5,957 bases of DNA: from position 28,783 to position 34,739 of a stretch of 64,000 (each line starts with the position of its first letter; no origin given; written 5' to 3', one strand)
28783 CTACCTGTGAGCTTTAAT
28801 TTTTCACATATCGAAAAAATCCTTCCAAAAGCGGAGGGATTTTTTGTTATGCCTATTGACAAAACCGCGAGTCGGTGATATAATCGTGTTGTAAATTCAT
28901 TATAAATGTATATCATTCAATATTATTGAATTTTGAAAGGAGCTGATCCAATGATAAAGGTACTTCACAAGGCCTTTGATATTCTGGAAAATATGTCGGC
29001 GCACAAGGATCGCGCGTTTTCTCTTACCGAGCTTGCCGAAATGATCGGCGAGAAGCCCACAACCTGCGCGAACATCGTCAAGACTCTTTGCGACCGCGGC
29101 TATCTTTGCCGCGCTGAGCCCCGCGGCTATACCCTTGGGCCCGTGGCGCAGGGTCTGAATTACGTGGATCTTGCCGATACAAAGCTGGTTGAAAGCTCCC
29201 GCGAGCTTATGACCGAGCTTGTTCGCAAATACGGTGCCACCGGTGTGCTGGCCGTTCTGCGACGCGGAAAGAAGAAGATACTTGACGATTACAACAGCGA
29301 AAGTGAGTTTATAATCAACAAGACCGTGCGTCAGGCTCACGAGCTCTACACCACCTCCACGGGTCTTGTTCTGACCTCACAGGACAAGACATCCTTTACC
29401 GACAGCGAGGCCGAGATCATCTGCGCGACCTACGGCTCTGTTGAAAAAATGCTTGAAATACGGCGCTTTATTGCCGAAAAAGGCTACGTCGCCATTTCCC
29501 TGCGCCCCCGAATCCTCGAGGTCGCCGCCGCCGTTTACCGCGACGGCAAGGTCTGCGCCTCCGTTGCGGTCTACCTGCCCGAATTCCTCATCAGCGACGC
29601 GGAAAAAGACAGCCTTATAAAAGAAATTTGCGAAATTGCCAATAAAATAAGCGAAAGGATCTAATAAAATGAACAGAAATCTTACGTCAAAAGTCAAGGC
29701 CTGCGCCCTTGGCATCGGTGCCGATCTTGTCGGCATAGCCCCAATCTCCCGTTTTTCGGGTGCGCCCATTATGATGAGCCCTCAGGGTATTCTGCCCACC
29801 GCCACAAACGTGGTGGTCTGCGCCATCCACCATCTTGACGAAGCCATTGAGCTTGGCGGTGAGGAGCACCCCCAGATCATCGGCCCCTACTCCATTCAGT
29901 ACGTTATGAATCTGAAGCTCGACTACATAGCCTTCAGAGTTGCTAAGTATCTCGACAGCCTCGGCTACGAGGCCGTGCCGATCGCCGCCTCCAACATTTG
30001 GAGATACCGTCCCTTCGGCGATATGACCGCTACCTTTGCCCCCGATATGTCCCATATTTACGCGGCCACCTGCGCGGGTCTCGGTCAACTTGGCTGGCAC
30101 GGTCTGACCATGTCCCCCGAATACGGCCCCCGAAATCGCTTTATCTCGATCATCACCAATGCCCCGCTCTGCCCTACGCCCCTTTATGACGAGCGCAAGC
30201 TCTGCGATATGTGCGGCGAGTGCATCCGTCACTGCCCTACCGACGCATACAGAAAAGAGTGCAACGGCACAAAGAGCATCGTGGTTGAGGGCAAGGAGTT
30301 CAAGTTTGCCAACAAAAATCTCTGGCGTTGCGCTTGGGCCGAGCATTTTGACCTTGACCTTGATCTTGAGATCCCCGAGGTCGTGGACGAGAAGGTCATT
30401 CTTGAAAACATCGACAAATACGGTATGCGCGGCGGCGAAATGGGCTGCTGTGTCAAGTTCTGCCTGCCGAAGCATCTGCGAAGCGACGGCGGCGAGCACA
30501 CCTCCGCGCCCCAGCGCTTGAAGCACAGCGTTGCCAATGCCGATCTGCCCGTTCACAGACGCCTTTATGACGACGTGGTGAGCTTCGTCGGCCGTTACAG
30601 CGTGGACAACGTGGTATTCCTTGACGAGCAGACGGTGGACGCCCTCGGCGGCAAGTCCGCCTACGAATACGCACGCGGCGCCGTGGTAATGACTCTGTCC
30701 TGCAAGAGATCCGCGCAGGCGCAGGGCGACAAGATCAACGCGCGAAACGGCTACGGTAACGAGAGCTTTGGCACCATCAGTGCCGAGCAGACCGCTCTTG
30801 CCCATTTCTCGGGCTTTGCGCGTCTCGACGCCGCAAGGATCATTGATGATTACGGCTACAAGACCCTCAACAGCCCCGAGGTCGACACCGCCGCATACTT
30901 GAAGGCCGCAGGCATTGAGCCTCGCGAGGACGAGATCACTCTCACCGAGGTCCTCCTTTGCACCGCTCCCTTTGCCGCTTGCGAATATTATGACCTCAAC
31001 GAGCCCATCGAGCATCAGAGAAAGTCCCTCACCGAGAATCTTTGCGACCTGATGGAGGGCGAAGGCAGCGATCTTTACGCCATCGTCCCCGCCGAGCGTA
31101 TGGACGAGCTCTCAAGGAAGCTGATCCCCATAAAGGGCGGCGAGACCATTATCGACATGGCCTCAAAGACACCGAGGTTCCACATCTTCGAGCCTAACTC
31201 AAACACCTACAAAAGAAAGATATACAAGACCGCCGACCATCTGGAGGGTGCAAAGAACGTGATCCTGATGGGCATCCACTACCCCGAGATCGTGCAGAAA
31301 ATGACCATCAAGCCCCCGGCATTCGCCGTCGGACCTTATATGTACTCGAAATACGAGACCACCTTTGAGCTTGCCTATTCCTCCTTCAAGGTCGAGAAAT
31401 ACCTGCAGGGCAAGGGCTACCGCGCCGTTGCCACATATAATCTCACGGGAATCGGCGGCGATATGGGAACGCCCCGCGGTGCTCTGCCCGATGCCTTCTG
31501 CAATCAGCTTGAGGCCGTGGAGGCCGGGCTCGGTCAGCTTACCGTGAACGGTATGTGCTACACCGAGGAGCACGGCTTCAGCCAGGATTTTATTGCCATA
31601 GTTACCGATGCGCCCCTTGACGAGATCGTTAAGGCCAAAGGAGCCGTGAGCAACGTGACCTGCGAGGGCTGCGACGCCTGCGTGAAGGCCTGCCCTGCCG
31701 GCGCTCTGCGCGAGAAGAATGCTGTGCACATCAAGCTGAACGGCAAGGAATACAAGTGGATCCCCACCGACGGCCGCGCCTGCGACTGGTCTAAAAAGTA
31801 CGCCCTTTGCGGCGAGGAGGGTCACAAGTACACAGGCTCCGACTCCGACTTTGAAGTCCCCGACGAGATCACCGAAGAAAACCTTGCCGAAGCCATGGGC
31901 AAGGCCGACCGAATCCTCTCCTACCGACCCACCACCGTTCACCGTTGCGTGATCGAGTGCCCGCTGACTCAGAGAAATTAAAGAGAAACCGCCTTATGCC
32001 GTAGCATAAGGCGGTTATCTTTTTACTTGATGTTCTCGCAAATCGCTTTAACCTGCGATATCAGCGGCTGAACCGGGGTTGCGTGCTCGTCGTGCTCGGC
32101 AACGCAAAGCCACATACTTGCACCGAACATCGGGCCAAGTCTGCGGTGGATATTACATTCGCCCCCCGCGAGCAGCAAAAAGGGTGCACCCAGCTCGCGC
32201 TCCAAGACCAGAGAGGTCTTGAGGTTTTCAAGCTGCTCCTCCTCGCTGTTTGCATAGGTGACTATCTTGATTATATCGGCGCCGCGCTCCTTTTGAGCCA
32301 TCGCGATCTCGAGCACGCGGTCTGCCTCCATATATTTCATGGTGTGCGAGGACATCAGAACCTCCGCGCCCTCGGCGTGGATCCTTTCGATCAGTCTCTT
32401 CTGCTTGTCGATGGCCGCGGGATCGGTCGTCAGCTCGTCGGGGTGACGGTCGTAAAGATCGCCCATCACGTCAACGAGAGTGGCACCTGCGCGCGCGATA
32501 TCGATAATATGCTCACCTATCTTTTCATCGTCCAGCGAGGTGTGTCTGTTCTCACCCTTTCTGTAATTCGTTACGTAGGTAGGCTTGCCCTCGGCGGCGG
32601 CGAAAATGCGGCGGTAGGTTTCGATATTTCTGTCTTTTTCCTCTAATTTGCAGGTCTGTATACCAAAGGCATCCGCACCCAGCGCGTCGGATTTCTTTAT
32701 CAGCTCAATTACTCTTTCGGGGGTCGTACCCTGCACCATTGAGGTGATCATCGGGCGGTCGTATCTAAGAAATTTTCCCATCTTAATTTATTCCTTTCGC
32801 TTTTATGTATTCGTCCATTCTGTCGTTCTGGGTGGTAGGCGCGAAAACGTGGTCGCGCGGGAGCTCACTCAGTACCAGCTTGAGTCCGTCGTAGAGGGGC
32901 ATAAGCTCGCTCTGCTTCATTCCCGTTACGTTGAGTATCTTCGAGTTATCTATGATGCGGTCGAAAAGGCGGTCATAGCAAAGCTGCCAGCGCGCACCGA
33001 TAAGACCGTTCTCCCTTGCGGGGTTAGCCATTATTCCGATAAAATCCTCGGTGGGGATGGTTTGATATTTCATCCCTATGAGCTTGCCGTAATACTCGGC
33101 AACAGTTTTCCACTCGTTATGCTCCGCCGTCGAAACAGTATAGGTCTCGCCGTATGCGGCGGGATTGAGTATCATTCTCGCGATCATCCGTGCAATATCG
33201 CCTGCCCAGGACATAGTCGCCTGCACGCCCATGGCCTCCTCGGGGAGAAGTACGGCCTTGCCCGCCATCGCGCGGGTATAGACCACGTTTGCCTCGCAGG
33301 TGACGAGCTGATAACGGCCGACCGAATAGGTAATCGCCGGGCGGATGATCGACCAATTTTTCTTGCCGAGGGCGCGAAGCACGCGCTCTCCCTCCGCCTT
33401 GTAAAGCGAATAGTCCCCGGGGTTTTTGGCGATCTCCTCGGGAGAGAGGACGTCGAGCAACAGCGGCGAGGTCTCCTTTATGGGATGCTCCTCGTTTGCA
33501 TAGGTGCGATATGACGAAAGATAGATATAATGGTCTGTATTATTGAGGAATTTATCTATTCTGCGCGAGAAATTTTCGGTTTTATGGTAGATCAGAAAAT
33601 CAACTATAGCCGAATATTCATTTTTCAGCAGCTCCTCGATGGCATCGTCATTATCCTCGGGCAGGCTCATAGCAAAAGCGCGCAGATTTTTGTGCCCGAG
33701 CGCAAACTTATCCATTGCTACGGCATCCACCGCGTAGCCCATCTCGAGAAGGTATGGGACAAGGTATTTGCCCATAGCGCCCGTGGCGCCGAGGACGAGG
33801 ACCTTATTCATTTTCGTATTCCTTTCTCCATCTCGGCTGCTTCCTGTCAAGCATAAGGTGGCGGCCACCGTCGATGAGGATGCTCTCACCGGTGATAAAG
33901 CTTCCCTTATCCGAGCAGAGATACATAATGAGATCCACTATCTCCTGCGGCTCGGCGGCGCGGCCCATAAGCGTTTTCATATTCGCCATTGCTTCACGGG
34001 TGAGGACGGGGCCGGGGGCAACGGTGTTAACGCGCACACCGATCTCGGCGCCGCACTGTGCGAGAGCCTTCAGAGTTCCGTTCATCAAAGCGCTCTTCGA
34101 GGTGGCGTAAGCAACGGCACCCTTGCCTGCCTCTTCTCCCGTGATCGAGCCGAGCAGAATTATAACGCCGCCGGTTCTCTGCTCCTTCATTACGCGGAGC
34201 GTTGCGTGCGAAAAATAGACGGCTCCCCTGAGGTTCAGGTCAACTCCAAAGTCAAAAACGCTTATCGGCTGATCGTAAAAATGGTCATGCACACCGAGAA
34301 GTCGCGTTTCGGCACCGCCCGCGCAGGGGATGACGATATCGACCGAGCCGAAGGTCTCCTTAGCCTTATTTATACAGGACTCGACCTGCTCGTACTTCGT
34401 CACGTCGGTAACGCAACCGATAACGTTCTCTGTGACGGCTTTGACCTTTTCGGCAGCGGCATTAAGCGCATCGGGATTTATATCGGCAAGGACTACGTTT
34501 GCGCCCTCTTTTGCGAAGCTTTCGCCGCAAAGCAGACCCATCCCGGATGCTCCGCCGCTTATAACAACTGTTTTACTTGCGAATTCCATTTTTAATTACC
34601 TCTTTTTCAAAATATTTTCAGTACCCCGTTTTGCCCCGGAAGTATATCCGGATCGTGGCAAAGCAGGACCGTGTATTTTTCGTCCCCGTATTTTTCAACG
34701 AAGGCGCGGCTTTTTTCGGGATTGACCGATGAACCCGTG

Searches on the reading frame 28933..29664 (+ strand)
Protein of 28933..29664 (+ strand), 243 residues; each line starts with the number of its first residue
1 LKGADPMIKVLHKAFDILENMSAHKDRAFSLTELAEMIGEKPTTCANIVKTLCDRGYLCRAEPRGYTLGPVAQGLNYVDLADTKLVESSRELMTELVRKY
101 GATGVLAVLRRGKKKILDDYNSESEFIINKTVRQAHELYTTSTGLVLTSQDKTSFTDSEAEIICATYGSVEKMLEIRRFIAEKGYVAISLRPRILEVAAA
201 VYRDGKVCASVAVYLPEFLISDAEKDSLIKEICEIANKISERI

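Call 40: search_protein_families(library=pfam, proteins=[window:28933-29664:+], max_evalue=0.001)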
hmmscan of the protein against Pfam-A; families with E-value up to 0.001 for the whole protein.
window:28933-29664:+ (243 aa): 3 families
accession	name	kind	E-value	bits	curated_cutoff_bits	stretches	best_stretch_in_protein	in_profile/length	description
PF01614.24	IclR_C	-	1.2e-06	28.6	24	1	81-240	5-173/174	Bacterial transcriptional regulator IclR C-terminal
PF09339.16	HTH_IclR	-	2.4e-05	24.4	22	1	11-58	2-48/52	IclR helix-turn-helix domain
PF12802.13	MarR_2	-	0.00042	20.9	27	0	14-63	7-55/61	MarR family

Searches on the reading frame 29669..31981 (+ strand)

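Call 40: search_protein_families(library=pfam, proteins=[window:29669-31981:+], max_evalue=0.001)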
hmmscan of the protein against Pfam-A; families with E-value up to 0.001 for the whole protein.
window:29669-31981:+ (770 aa): 5 families
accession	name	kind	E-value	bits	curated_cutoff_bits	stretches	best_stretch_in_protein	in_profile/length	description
PF00037.32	Fer4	-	3.3e-06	27.1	21.1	2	178-194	7-23/24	4Fe-4S binding domain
PF13484.11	Fer4_16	-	6.5e-06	27.3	30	0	665-686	2-24/66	4Fe-4S double cluster binding domain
PF13237.11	Fer4_10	-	9.9e-06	25.8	25.5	0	173-221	3-42/53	4Fe-4S dicluster domain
PF12837.12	Fer4_6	-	9.9e-06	25.7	25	0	176-194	6-24/24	4Fe-4S binding domain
PF12838.12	Fer4_7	-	0.0002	22.2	27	0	664-679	37-52/52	4Fe-4S dicluster domain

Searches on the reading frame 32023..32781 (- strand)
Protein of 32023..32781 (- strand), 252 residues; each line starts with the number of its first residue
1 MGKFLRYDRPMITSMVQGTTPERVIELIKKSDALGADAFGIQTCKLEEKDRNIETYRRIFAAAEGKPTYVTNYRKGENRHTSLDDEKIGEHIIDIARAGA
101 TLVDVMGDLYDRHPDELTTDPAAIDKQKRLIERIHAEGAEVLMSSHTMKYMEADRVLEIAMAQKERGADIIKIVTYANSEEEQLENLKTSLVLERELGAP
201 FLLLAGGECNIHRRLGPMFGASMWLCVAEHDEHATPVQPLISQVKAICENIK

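Call 40: search_protein_families(library=pfam, proteins=[window:32023-32781:-], max_evalue=0.001)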
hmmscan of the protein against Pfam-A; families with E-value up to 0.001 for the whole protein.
window:32023-32781:- (252 aa): 1 family
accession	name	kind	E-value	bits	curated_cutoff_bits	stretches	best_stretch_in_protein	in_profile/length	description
PF01487.21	DHquinase_I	-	1.5e-13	51.8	22.2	1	16-246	4-228/230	Type I 3-dehydroquinase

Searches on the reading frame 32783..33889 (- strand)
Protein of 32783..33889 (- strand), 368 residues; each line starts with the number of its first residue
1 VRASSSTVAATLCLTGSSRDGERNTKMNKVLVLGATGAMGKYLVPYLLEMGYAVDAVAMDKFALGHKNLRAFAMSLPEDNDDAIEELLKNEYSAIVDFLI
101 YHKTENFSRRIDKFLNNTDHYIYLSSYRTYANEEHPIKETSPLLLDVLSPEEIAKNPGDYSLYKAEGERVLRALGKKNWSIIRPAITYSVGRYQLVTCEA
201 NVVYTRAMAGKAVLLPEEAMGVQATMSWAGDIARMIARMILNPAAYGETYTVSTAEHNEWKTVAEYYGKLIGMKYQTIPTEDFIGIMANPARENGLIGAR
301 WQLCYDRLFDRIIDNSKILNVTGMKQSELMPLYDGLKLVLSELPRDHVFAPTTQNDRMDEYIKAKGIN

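Call 40: search_protein_families(library=pfam, proteins=[window:32783-33889:-], max_evalue=0.001)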
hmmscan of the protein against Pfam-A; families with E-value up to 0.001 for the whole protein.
window:32783-33889:- (368 aa): 4 families
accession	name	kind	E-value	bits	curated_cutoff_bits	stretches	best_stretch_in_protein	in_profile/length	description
PF05368.20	NmrA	-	1.6e-09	38.3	27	0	28-61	3-37/298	NmrA-like family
PF01370.27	Epimerase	-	2.6e-08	34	20.9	1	30-245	1-230/240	NAD dependent epimerase/dehydratase family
PF07993.18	NAD_binding_4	-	8.5e-06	25.5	20.1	0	118-189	129-209/258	Male sterility protein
PF13460.12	NAD_binding_10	-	0.00021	21.6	27.2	1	34-187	1-146/184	NAD(P)H-binding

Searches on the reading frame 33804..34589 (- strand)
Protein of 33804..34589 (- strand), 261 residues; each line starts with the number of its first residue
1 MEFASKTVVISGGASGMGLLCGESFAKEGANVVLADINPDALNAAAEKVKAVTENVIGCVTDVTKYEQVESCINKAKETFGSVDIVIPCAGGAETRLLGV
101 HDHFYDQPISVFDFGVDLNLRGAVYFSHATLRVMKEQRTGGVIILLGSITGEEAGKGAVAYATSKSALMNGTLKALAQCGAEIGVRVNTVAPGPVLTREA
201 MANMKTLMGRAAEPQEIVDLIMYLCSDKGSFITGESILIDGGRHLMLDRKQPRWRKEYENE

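Call 40: search_protein_families(library=pfam, proteins=[window:33804-34589:-], max_evalue=0.001)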
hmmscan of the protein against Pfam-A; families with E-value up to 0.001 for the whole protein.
window:33804-34589:- (261 aa): 4 families
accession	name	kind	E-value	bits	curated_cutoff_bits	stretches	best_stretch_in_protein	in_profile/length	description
PF13561.12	adh_short_C2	-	3.6e-47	161.4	27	1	14-244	3-236/236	Enoyl-(Acyl carrier protein) reductase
PF00106.31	adh_short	-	3.3e-38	131.6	26.6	1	6-201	1-188/195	short chain dehydrogenase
PF08659.16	KR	-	6.7e-07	29.8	22.6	1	7-102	2-101/180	KR domain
PF02737.24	3HCDH_N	-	0.00033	21.1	22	0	13-57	6-50/180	3-hydroxyacyl-CoA dehydrogenase, NAD binding domain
